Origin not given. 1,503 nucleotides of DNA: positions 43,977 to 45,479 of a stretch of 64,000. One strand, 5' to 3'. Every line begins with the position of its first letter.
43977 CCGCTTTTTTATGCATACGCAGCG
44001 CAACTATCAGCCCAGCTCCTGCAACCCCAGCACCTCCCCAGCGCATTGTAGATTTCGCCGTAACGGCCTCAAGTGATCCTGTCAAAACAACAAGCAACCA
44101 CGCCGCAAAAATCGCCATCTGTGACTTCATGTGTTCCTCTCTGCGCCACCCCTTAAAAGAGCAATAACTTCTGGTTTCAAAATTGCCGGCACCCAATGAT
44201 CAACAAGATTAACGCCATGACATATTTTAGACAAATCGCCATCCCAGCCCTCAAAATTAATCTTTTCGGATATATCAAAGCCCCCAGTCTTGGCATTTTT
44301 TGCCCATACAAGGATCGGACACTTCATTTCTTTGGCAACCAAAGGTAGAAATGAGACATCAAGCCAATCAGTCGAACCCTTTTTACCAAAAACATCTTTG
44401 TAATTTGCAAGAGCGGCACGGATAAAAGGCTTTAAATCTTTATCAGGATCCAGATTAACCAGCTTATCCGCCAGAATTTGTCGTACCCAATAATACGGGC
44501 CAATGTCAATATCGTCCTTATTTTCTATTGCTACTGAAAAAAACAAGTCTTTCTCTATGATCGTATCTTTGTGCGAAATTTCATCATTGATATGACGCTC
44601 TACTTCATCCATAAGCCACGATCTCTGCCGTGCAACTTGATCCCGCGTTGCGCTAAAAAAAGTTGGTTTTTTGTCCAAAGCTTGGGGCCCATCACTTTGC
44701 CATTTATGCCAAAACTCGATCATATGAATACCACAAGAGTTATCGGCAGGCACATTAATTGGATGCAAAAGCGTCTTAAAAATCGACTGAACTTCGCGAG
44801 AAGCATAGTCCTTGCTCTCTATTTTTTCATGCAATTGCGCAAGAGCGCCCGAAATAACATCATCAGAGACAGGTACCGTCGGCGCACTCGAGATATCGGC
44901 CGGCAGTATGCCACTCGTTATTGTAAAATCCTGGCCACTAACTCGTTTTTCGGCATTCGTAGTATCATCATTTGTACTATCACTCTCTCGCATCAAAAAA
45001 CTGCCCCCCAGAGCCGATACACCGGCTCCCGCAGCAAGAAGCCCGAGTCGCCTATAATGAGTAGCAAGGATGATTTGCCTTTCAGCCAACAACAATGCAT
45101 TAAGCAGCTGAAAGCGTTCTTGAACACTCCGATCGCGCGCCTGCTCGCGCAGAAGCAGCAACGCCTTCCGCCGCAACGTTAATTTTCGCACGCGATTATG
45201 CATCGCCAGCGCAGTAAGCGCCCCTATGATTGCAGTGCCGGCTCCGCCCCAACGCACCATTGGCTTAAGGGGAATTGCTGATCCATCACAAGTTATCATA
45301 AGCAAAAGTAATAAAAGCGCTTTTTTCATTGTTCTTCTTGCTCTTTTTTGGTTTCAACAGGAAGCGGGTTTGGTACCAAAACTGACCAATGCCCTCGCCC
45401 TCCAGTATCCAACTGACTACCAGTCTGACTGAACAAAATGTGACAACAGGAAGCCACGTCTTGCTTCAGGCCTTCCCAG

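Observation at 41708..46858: Four translationally coupled, membrane-anchored OTU-like cysteine protease paralogues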

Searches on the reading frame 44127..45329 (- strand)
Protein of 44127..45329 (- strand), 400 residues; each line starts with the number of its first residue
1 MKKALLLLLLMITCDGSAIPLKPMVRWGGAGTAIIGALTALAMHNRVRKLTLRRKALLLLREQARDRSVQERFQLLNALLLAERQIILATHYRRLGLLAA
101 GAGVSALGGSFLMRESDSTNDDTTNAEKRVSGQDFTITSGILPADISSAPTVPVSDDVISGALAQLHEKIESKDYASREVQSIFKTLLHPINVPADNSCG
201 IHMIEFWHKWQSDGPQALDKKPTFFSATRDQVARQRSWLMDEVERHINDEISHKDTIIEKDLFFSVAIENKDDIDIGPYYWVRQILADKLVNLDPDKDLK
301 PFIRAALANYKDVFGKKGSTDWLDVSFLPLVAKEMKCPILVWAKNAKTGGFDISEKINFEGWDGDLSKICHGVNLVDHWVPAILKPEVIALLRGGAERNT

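Call 3: search_protein_families(library=pfam, proteins=[window:44127-45329:-], max_evalue=1)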
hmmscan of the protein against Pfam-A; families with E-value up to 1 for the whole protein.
window:44127-45329:- (400 aa): 0 families

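Call 4: search_protein_families(library=ncbifam, proteins=[window:44127-45329:-], max_evalue=1)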
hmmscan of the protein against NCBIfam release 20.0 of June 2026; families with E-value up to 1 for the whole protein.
window:44127-45329:- (400 aa): 0 families

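Call 7: find_homologous_proteins(query=window:44127-45329:-, max_evalue=0.001)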
Query window:44127-45329:- (400 aa): 2 proteins with E <= 0.001 among 8000 candidates.
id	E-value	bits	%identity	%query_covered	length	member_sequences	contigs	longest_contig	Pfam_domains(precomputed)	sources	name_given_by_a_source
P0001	7.2e-267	903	100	100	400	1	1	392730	-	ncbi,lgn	-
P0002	1.2e-163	563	63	98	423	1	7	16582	-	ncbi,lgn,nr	ncbi:MAG: hypothetical protein QG632_427 [Candidatus Dependentiae bacterium]|nr:hypothetical protein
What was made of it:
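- The nearest relative is labelled Candidatus Dependentiae (call 7).
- Tried and rejected: A word-indexed homologue search with W2 found only itself and one orthologue (call 7).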

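Call 8: find_encoding_contigs(protein=P0002, flank=10000, max_places=6)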
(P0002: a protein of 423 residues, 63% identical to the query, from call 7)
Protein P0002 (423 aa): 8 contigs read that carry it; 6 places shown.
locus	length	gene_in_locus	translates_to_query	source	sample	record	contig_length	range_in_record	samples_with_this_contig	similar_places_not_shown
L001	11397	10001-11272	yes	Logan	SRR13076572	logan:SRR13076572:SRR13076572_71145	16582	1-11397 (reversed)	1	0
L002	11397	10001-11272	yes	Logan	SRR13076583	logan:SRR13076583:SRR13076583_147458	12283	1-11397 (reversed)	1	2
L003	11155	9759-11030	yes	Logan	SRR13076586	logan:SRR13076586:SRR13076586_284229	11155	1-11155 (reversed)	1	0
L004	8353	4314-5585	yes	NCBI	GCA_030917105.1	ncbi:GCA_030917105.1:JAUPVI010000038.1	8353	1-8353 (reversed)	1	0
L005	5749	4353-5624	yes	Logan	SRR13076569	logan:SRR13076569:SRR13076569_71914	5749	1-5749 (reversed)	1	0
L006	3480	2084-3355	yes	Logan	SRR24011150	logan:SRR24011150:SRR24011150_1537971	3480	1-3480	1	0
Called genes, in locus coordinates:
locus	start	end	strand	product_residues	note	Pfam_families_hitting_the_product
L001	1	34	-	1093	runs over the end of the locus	-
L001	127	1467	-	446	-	PF05697:Trigger_N (weak)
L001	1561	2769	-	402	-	-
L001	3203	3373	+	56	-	-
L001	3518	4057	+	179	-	-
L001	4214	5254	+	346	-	PF05496:RuvB_N, PF00004:AAA, PF07728:AAA_5 (faint), PF17864:AAA_lid_4, PF05491:WHD_RuvB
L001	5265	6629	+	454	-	PF00474:SSF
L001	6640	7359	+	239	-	PF20772:TACO1_YebC_N, PF01709:Transcrip_reg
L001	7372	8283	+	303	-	PF03755:YicC-like_N, PF08340:YicC-like_C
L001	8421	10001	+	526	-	-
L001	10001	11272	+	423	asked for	-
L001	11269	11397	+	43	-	?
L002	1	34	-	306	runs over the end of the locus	?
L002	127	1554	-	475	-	PF05697:Trigger_N (weak)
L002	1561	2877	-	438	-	-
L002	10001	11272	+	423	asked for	-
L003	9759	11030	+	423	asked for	-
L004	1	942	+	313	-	PF00474:SSF (faint)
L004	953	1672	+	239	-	PF20772:TACO1_YebC_N, PF01709:Transcrip_reg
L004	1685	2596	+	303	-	PF03755:YicC-like_N, PF08340:YicC-like_C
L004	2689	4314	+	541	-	-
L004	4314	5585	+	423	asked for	-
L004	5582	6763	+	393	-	-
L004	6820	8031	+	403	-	-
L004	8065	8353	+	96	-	PF01066:CDP-OH_P_transf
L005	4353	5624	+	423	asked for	-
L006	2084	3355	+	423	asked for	-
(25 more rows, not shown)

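Call 9: find_encoding_contigs(protein=P0001, flank=10000, max_places=3)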
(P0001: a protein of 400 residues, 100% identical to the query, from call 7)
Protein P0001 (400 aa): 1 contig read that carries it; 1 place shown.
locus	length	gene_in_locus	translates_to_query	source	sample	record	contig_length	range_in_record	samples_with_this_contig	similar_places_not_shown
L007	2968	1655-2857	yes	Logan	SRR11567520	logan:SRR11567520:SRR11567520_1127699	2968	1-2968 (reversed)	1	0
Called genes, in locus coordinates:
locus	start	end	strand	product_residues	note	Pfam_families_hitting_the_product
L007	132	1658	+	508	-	-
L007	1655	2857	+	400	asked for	-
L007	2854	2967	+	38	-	?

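Call 39: predict_structure(alignment_id=A5)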
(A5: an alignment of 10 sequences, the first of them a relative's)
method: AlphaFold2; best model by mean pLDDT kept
length: 400 residues; sequences in the alignment: 10
mean_pLDDT: 72.0   pTM: 0.54
mean pLDDT of the five models: 72.0, 71.3, 67.9, 64.6, 61.6
residues with pLDDT >= 90: 30; 70-90: 237; 50-70: 66; < 50: 67
segments of 3 or more residues with pLDDT < 50: 1-4, 13-19, 116-151, 267-275, 317-321, 396-400
pLDDT, mean of each block of 10 residues (from residue 1): 50 46 64 77 87 88 85 83 83 78 67 46 28 24 31 71 83 59 82 83 89 72 87 87 89 86 59 56 80 86 90 63 68 87 74 82 84 82 86 58
secondary structure, 60 per line:
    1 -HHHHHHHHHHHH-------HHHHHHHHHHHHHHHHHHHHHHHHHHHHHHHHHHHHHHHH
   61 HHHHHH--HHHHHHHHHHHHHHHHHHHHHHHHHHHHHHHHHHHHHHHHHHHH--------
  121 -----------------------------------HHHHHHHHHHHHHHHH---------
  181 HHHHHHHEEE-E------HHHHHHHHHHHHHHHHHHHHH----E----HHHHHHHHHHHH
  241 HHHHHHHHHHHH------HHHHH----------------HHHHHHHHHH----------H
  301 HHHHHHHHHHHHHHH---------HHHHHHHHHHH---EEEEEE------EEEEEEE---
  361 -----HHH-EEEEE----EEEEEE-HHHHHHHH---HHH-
elements in order: H2-13 H21-66 H69-112 H156-171 H181-187 E188-190 H199-219 H229-252 H259-263 H280-289 H300-315 H325-335 E339-344 E351-357 E370-374 E379-384 H386-393
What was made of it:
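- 44127..45329 (-): W2, 400 aa. Anchor is about 44991-45329. OTU-like domain is 44130-44825. Cys199 codon is 44733-44735 and His378 codon is 44196-44198. The residue at His+2 is Val. AlphaFold full-length model: pLDDT 72, C-domain about 80+, Cys at the N-terminus of helix 199-219, His at the start of strand 379-384 (call 39).
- The AlphaFold helical hairpin spans residues 21-112 (call 39).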

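Call 41: fold_search(model_id=the predicted structure, library=pdb)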
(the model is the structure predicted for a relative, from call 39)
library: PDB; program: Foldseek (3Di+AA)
matches with E <= 10: 193; with E <= 0.001: 0
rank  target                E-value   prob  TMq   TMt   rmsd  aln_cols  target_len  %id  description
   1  6dx5_A                5.4e-03  1.00  0.29  0.61   4.9       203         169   11  Crystal structure of the viral OTU domain protease from Farallon virus (released 2018-12-19)
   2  5v3p_D                1.4e-02  0.99  0.23  0.28   9.3       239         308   11  Human A20 OTU domain (I325N) with acetamidylated C103 (released 2018-03-21)
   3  3tmp_C                6.0e-02  1.00  0.25  0.54   9.3       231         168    7  The catalytic domain of human deubiquitinase DUBA in complex with ubiquitin aldehyde (released 2012-01-11)
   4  3zrh                  6.0e-02  0.85  0.21  0.20  11.5       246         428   12  Crystal structure of the Lys29, Lys33-linkage-specific TRABID OTU deubiquitinase domain reveals an Ankyrin-repeat ubiqui (released 2011-12-14)
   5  6k9n_B                6.0e-02  0.77  0.22  0.34  17.7       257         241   10  Rice_OTUB_like_catalytic domain (released 2020-06-24)
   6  3tmp_A                6.7e-02  0.99  0.26  0.55   9.5       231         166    8  The catalytic domain of human deubiquitinase DUBA in complex with ubiquitin aldehyde (released 2012-01-11)
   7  4fjv_C                7.0e-02  0.75  0.21  0.33  15.3       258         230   12  Crystal Structure of Human Otubain2 and Ubiquitin Complex (released 2013-06-12)
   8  7uyh_A                7.7e-02  0.60  0.20  0.27  13.1       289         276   11  Structure of the first OTU domain from Legionella pneumophila effector protein LotA bound to K6-linked diUb (released 2022-12-21)
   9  3zjf_A                9.0e-02  0.96  0.24  0.29   9.2       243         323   12  A20 OTU domain with irreversibly oxidised Cys103 from 270 min H2O2 soak. (released 2013-03-06)
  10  4ksl_W                1.2e-01  0.28  0.14  0.21  19.6       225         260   11  Gumby/Fam105B in complex with linear di-ubiquitin (released 2013-06-05)
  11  6kbe_B                1.6e-01  0.41  0.21  0.31  17.2       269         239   12  Structure of Deubiquitinase (released 2020-06-24)
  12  4fjv_A                1.8e-01  0.51  0.21  0.33  16.8       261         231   11  Crystal Structure of Human Otubain2 and Ubiquitin Complex (released 2013-06-12)
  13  4ksl_S                1.8e-01  0.23  0.14  0.19  19.9       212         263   13  Gumby/Fam105B in complex with linear di-ubiquitin (released 2013-06-05)
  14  4ksl_G                2.2e-01  0.18  0.15  0.21  20.6       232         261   12  Gumby/Fam105B in complex with linear di-ubiquitin (released 2013-06-05)
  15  4ksl_M                2.5e-01  0.18  0.14  0.20  19.0       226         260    9  Gumby/Fam105B in complex with linear di-ubiquitin (released 2013-06-05)
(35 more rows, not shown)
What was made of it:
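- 44127..45329 (-): The top 15 Foldseek PDB hits are all OTU (call 41).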

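Call 47: fold_search(model_id=the predicted structure, library=viral)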
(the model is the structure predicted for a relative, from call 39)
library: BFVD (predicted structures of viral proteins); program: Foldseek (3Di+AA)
matches with E <= 10: 481; with E <= 0.001: 1
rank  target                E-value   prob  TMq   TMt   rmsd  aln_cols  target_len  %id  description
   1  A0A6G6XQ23            3.7e-04  1.00  0.31  0.11  13.9       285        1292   11  (no name in the UniProt tables at hand)
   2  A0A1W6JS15            1.2e-02  0.93  0.19  0.13  23.6       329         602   12  Tail length tape-measure protein 1 [Salmonella phage SE1Kor]
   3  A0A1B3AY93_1          1.4e-02  0.89  0.21  0.06  45.6       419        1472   11  Tape measure protein [Gordonia phage Bantam]
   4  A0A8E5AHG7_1          2.3e-02  0.84  0.23  0.10  33.6       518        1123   10  Protein ORF83 [Anguillid herpesvirus 1]
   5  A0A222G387            2.6e-02  0.41  0.16  0.07  36.0       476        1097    9  Protein inside capsid D [Marinomonas phage CB5A]
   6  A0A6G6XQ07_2          5.3e-02  0.38  0.20  0.12  31.1       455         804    8  (no name in the UniProt tables at hand)
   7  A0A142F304            7.9e-02  0.35  0.18  0.07  24.7       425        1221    9  Non-structural protein [Providence virus]
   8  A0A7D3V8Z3            8.3e-02  0.44  0.09  0.16  11.7       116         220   11  Uncharacterized protein [Fadolivirus FV1/VV64]
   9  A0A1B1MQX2            1.2e-01  0.91  0.22  0.11   8.9       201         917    8  Viral protein 80 kDa [Lymantria dispar multicapsid nuclear polyhedrosis virus]
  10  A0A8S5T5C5            1.4e-01  0.93  0.23  0.16  16.5       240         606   10  Major capsid protein [Myoviridae sp. ct6eX13]
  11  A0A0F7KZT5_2          1.4e-01  0.20  0.14  0.05  31.1       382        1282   11  Helicase ATP-binding domain-containing protein [uncultured marine virus]
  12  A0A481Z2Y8            1.5e-01  0.95  0.23  0.42   7.0       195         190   11  OTU-like cysteine protease [Pithovirus LCPAC101]
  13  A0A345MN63            1.5e-01  0.23  0.17  0.15  26.9       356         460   13  (no name in the UniProt tables at hand)
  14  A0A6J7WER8            1.7e-01  0.41  0.10  0.21  18.3       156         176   18  Uncharacterized protein [uncultured Caudovirales phage]
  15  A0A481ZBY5            1.8e-01  0.98  0.22  0.52  17.3       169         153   12  Uncharacterized protein [Pithovirus LCPAC403]
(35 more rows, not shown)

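Call 54: list_cluster_members(proteins=[P0001, P0003, P0004, P0005, P0006, P0007, P0008, P0009, P0010])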
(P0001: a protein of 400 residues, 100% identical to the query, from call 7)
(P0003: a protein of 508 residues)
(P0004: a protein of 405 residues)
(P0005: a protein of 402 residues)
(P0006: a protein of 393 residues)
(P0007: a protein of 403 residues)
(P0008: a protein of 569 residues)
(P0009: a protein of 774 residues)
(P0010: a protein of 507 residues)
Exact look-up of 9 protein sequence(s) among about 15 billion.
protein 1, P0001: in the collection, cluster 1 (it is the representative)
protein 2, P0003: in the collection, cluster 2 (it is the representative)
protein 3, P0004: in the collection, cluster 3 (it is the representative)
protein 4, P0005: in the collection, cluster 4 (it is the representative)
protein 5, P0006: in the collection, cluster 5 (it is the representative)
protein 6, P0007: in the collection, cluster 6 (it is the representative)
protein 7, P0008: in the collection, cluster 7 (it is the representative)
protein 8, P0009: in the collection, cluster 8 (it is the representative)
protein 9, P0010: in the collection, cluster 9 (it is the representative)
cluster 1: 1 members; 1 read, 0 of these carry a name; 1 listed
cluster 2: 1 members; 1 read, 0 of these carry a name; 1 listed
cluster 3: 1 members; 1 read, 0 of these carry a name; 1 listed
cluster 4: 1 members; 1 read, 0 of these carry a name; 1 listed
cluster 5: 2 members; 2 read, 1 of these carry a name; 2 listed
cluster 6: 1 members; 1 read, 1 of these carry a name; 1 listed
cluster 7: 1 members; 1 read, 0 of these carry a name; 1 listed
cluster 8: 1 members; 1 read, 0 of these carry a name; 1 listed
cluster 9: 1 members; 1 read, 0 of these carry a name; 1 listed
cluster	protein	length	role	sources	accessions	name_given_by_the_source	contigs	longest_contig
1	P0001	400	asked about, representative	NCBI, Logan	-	-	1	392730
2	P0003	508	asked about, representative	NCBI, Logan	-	-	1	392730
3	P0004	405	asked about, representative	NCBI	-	-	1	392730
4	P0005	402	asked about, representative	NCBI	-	-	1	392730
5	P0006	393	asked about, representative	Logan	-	-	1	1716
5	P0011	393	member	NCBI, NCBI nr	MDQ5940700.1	MAG: hypothetical protein QG632_426 [Candidatus Dependentiae bacterium] | hypothetical protein [Candidatus Dependentiae bacterium]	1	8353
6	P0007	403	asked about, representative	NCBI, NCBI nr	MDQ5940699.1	MAG: hypothetical protein QG632_425 [Candidatus Dependentiae bacterium] | hypothetical protein [Candidatus Dependentiae bacterium]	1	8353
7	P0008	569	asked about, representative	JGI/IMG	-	-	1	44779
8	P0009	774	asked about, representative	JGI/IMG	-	-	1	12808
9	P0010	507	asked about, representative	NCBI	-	-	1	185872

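Call 57: find_related_loci(query=A7, collection=genome_contigs, flank=8000)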
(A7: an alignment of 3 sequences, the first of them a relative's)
Query A7 (400 aa) in genome_contigs; peptide patterns used: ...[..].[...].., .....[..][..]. (x = any residue, [..] = any of these).
246 stretches matched a pattern; 1 encode a relative of the query (tblastn E <= 1e-3); 1 distinct loci.
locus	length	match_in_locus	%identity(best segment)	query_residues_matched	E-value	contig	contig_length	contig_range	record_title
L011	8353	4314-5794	63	1-392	3e-163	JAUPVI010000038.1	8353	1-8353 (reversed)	MAG: Candidatus Dependentiae bacterium isolate erpe_2018_sw_30hr_WHONDRS-SW48-000095_A_bin.46 scaffold_2563, whole genom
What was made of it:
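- Tried and rejected: With the W2-type alignment it found only the L004 genome (call 57).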
